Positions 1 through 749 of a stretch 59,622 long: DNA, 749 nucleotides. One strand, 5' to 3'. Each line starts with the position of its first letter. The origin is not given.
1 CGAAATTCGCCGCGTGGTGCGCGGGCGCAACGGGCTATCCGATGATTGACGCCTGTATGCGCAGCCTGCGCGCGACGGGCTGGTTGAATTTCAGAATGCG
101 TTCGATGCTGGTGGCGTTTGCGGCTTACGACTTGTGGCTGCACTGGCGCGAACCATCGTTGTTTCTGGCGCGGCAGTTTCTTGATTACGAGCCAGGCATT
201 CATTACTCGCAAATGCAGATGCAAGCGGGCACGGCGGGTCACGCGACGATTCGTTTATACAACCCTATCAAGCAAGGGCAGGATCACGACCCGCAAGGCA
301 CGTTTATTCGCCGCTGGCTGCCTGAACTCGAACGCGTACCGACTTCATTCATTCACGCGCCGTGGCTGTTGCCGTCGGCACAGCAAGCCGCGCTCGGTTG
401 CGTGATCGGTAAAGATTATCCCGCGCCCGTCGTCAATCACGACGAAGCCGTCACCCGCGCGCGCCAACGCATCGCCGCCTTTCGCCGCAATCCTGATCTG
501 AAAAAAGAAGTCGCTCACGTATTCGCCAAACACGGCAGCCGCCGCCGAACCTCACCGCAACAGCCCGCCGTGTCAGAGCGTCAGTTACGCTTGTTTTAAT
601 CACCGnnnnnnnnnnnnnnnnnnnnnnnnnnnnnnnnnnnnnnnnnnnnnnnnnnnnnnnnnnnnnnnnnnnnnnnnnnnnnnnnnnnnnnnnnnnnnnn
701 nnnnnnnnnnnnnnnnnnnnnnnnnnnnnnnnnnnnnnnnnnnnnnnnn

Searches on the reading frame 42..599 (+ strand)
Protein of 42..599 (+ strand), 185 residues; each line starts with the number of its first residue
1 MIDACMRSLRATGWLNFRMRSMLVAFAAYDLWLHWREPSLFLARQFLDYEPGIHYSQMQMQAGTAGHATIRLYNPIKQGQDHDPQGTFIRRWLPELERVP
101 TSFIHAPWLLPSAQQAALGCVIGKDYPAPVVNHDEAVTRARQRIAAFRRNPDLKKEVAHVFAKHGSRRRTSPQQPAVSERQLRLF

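Call 59: search_protein_families(library=pfam, proteins=[window:42-599:+], max_evalue=0.001)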
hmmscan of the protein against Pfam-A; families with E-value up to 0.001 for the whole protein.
window:42-599:+ (185 aa): 1 family
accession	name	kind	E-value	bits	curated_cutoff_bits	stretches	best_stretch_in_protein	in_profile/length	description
PF03441.19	FAD_binding_7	-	6.5e-53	179.6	27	1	1-145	56-202/203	FAD binding domain of DNA photolyase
